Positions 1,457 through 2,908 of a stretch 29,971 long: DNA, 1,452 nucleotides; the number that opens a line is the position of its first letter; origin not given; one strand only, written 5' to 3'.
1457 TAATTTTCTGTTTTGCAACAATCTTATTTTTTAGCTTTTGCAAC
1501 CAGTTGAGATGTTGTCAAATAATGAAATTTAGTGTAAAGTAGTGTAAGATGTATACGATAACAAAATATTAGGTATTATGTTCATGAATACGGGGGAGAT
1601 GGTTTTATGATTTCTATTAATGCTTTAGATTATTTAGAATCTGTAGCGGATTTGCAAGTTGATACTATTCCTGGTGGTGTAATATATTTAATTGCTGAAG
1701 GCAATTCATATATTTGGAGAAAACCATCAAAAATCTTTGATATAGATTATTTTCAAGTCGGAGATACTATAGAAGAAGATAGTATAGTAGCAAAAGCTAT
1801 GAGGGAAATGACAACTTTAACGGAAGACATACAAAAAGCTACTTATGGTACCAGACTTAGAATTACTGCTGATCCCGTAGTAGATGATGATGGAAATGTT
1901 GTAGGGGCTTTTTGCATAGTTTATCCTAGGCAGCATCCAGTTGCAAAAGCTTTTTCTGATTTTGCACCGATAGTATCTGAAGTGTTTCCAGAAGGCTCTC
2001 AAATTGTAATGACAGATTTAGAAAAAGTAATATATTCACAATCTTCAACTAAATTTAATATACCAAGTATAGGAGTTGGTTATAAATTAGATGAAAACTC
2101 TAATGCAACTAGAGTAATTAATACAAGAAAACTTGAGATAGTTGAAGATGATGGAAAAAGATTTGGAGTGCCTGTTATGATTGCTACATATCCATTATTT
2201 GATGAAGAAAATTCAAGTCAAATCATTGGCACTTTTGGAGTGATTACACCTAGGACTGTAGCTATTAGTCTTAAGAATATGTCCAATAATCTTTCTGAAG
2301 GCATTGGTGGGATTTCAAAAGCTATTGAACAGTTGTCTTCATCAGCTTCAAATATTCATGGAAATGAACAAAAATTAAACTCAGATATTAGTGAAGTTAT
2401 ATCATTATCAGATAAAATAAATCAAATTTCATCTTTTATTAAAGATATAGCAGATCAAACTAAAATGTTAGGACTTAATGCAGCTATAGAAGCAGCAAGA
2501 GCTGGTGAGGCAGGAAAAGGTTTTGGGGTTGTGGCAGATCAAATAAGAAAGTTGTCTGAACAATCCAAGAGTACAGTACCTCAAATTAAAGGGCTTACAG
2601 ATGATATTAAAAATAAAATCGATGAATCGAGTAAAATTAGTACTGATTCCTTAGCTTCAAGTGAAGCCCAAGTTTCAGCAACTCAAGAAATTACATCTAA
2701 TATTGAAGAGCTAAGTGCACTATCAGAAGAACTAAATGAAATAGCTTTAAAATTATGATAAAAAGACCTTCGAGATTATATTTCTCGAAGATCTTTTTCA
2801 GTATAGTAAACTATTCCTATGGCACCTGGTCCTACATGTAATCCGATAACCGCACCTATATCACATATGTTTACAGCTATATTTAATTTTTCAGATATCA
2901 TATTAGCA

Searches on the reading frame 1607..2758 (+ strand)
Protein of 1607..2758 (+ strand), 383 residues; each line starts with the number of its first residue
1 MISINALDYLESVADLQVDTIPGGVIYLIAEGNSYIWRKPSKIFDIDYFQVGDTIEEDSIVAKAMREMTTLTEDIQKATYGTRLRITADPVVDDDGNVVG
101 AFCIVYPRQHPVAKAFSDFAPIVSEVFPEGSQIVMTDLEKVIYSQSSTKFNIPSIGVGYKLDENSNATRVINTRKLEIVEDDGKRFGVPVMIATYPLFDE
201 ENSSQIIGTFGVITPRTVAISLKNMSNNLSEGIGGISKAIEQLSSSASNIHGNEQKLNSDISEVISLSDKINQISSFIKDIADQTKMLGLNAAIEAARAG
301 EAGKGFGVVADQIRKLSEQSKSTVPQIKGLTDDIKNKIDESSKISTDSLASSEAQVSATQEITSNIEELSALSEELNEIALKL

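Call 47: search_protein_families(library=pfam, proteins=[window:1607-2758:+])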
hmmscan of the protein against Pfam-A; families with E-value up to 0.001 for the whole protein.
window:1607-2758:+ (383 aa): 1 family
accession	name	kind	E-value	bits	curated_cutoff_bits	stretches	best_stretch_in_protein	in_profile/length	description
PF00015.26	MCPsignal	-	2.1e-26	93.2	34.6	1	255-380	19-141/172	Methyl-accepting chemotaxis protein (MCP) signalling domain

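Call 52: find_encoding_contigs(protein=window:1607-2758:+, flank=200, max_places=10)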
Protein window:1607-2758:+ (383 aa): 6 contigs read that carry it; 2 places shown.
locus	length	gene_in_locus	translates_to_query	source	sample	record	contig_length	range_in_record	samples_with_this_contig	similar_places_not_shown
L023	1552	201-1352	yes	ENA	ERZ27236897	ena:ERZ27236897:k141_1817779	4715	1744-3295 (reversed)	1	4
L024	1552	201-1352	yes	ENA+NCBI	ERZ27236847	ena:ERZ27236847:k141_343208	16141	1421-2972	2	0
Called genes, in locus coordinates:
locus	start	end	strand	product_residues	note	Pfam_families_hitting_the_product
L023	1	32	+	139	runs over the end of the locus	-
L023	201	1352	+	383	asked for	PF00015:MCPsignal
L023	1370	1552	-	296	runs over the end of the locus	PF02645:DegV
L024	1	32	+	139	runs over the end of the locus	-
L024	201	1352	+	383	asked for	PF00015:MCPsignal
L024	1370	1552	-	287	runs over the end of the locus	PF02645:DegV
